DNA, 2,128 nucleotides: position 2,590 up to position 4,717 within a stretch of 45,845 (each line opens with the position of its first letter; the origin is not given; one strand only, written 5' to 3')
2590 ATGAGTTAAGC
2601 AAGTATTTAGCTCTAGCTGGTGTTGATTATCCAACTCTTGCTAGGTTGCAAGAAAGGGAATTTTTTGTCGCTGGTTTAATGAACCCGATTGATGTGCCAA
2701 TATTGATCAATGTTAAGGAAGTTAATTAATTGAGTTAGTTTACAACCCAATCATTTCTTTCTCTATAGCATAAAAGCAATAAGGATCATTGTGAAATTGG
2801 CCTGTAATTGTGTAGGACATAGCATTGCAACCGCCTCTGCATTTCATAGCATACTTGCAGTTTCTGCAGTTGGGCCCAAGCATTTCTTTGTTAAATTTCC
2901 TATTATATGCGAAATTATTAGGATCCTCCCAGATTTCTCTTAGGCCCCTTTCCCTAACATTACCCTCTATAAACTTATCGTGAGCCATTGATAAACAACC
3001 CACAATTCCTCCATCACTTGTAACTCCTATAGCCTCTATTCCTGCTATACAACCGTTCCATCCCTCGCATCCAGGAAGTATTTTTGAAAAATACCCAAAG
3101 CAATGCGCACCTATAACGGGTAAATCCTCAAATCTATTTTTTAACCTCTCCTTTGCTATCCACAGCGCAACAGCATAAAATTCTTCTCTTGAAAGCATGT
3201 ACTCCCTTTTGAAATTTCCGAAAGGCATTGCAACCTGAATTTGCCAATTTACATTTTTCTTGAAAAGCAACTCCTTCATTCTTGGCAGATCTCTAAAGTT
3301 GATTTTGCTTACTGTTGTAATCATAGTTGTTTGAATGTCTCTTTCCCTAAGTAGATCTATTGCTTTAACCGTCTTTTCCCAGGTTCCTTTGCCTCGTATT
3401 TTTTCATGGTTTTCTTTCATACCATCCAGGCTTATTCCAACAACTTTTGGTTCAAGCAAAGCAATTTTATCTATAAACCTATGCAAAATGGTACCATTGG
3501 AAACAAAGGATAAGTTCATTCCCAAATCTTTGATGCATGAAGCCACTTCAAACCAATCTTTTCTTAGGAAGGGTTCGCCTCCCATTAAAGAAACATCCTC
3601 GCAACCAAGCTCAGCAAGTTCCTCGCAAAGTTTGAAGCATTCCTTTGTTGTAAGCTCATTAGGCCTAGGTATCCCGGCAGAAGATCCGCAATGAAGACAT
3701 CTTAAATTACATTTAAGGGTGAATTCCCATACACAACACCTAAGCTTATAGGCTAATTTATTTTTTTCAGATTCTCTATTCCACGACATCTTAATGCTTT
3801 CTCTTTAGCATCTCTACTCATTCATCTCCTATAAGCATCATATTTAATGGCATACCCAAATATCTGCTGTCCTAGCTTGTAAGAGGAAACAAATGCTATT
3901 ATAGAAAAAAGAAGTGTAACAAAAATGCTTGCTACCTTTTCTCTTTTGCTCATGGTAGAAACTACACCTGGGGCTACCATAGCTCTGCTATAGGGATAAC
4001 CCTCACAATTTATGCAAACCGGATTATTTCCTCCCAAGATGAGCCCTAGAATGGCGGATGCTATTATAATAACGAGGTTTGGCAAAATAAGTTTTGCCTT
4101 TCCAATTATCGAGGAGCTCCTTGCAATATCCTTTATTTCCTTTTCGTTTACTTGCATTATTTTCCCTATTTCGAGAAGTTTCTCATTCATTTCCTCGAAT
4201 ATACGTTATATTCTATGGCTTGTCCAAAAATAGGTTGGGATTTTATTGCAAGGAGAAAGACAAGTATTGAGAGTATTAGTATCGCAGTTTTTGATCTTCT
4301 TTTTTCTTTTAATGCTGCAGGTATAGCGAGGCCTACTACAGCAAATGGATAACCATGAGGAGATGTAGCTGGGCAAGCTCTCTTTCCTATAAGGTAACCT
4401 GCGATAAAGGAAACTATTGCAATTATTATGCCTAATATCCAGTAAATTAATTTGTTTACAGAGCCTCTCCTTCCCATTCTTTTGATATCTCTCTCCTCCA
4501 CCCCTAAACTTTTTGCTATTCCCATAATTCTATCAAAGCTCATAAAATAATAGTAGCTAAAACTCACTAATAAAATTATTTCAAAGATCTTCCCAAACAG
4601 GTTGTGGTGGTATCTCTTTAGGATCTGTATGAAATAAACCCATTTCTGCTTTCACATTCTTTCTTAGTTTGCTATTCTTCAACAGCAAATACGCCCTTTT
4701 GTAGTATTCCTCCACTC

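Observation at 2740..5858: Four-gene operon: SAM methyltransferase-TPR, two paralogous small membrane proteins, radical SAM/SPASM maturase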

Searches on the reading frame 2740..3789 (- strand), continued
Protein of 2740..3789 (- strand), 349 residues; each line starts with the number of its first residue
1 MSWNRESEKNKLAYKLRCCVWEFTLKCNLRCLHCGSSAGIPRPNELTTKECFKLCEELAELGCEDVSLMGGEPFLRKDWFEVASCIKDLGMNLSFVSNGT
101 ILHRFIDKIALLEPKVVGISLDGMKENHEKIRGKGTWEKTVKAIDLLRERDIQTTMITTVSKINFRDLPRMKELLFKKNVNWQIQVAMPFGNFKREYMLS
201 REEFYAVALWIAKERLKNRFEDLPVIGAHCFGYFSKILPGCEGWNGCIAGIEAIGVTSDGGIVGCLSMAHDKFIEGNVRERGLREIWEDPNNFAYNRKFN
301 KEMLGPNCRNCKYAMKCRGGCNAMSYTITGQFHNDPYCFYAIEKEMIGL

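Call 79: search_protein_families(library=pfam, proteins=[L020:5887-6303:+, L017:675-1421:+, L017:3823-4797:+, L014:9406-10467:+, L022:5857-6813:+, L012:8052-9578:+, L011:5190-6572:+, L011:2846-3886:+, L024:8679-9272:+], max_evalue=0.001)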
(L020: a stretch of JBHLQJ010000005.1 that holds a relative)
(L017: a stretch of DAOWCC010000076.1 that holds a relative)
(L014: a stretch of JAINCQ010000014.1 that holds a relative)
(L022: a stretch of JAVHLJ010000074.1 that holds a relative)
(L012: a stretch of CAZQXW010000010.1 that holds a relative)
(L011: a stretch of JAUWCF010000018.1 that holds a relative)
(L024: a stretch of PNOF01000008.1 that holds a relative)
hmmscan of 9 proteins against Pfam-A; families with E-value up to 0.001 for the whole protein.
L020:5887-6303:+ (139 aa): 1 family
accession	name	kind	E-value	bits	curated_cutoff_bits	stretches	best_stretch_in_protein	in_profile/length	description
PF02036.22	SCP2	-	4.8e-13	49.8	21.3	1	20-120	4-98/101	SCP-2 sterol transfer family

L017:675-1421:+ (249 aa): 2 families
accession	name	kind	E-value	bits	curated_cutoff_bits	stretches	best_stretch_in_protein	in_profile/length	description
PF01728.25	FtsJ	-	5.8e-32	111.5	24.1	1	65-248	1-180/181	FtsJ-like methyltransferase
PF01479.30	S4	-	2.7e-11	43.5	22.8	1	10-56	2-48/48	S4 domain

L017:3823-4797:+ (325 aa): 0 families

L014:9406-10467:+ (354 aa): 1 family
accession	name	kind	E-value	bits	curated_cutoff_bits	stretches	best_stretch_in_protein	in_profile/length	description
PF13609.12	Porin_4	-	7.2e-06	26.4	27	1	162-299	183-306/310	Gram-negative porin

L022:5857-6813:+ (319 aa): 0 families

L012:8052-9578:+ (509 aa): 1 family
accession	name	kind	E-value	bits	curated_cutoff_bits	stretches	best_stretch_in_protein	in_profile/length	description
PF03415.19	Peptidase_C11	-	1.3e-20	74.8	25.8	1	78-379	15-254/359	Clostripain family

L011:5190-6572:+ (461 aa): 0 families

L011:2846-3886:+ (347 aa): 2 families
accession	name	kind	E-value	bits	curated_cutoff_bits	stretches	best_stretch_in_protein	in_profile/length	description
PF04055.27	Radical_SAM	-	2.8e-21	76.8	29.5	1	17-171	3-165/166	Radical SAM superfamily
PF13186.11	SPASM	-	3.4e-09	37.3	21.5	1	247-311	1-67/67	Iron-sulfur cluster-binding domain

L024:8679-9272:+ (198 aa): 0 families

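Call 80: search_protein_families(library=padloc, proteins=[window:2740-3789:-], max_evalue=0.001)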
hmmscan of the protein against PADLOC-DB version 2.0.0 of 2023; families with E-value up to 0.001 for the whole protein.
window:2740-3789:- (349 aa): 3 families
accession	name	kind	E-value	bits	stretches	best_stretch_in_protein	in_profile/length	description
PDLC02904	pVip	-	2.2e-22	77.9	1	20-206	6-192/262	Viperins associated with kinases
PDLC02903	pVip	-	1.5e-20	71.7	1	21-206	4-188/257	Viperins not associated with kinases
PDLC02905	pVip-kinase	-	1.6e-07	28.9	1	26-168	191-345/474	Viperin-kinase fusion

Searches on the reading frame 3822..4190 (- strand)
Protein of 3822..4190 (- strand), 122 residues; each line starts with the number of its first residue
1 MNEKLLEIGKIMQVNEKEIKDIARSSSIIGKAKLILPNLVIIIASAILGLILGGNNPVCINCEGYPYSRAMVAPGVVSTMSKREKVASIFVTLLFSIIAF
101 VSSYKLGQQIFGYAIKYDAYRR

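Call 3: search_protein_families(library=pfam, proteins=[window:3822-4190:-], max_evalue=0.01)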
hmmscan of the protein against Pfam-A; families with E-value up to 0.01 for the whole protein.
window:3822-4190:- (122 aa): 0 families

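Call 4: search_protein_families(library=ncbifam, proteins=[window:3822-4190:-], max_evalue=0.01)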
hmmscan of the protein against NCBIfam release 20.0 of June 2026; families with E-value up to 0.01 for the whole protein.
window:3822-4190:- (122 aa): 0 families

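Call 24: find_homologous_proteins(query=A2, max_evalue=0.001)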
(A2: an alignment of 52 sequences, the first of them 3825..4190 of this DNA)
Query A2 (52 sequences) (122 aa, profile of the alignment): 30 proteins with E <= 0.001 among 5379 candidates.
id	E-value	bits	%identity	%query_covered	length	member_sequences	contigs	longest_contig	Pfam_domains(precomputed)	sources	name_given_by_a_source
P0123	4.1e-21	93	40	99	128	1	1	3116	-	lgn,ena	-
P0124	1.2e-15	76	100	100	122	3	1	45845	-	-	-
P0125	5.0e-14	70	86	100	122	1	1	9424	-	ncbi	-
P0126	8.0e-11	60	26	22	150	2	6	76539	-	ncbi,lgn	ncbi:MAG: hypothetical protein ACFFF9_09305 [Candidatus Thorarchaeota archaeon]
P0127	9.9e-10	56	26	22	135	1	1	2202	-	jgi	jgi:hypothetical protein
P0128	3.7e-9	55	28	36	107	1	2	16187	-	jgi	jgi:hypothetical protein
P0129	3.6e-8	51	45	16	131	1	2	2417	-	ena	-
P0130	6.5e-8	51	35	25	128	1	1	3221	-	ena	-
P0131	8.4e-8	50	44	15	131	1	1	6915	-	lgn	-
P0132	1.5e-6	46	39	15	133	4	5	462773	-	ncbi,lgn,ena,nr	ncbi:MAG: hypothetical protein KAR03_12215 [Candidatus Thorarchaeota archaeon]|nr:hypothetical prote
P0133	1.6e-6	46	-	-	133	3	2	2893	-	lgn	-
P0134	1.6e-6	46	-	-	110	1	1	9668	-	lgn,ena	-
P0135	2.3e-6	46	39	15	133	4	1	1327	-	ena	-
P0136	4.0e-6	45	-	-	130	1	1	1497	-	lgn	-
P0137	4.2e-6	45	-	-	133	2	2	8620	-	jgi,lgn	-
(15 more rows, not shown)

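Call 56: find_encoding_contigs(protein=P0125, flank=6000, max_places=3)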
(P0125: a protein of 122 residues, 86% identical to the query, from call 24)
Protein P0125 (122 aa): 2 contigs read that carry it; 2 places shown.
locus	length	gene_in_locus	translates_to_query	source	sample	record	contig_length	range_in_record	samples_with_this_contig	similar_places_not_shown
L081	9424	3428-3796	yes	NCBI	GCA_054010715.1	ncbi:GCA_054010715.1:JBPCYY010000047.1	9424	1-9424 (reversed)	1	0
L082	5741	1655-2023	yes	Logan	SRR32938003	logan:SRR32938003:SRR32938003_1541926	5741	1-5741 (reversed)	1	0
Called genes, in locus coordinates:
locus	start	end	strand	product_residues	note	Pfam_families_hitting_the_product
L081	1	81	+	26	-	?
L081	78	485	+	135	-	-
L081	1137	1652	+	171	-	-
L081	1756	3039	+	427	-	PF08241:Methyltransf_11, PF13414:TPR_11 (faint), PF13649:Methyltransf_25 (weak), PF07719:TPR_2 (faint)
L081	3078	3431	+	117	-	-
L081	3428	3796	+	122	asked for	-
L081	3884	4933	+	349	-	PF04055:Radical_SAM, PF13186:SPASM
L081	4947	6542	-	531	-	PF01935:DUF87, PF10412:TrwB_AAD_bind (faint)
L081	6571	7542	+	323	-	PF09376:NurA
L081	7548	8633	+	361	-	PF01924:HypD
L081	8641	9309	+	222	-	-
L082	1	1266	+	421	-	?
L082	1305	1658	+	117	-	-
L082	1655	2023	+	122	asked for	-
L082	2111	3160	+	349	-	PF04055:Radical_SAM, PF13186:SPASM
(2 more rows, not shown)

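Call 80: search_protein_families(library=padloc, proteins=[window:3822-4190:-], max_evalue=0.001)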
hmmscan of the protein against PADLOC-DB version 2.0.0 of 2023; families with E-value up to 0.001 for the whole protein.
window:3822-4190:- (122 aa): 0 families

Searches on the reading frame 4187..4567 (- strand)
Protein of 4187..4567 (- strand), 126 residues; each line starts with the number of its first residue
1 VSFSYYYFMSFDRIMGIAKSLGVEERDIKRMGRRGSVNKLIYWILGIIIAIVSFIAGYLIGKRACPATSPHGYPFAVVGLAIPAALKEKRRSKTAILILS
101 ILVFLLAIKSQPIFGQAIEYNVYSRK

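Call 3: search_protein_families(library=pfam, proteins=[window:4187-4567:-], max_evalue=0.01)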
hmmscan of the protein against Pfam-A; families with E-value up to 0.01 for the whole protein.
window:4187-4567:- (126 aa): 1 family
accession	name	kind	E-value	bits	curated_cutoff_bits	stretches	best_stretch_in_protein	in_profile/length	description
PF05105.17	Phage_holin_4_1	-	0.0059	17.1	22.2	0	7-60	19-71/116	Bacteriophage holin family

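Call 4: search_protein_families(library=ncbifam, proteins=[window:4187-4567:-], max_evalue=0.01)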
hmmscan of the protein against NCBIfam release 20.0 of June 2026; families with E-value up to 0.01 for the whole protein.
window:4187-4567:- (126 aa): 0 families

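Call 22: find_homologous_proteins(query=window:4187-4567:-, max_evalue=0.001)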
Query window:4187-4567:- (126 aa): 2 proteins with E <= 0.001 among 37 candidates.
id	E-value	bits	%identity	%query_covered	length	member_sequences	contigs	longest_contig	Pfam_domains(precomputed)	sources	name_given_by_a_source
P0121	2.4e-68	245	100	94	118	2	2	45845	-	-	-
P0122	4.0e-51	190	78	94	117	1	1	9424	-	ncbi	-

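Call 80: search_protein_families(library=padloc, proteins=[window:4187-4543:-], max_evalue=0.001)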
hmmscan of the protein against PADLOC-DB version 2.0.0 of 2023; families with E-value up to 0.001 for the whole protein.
window:4187-4543:- (118 aa): 0 families
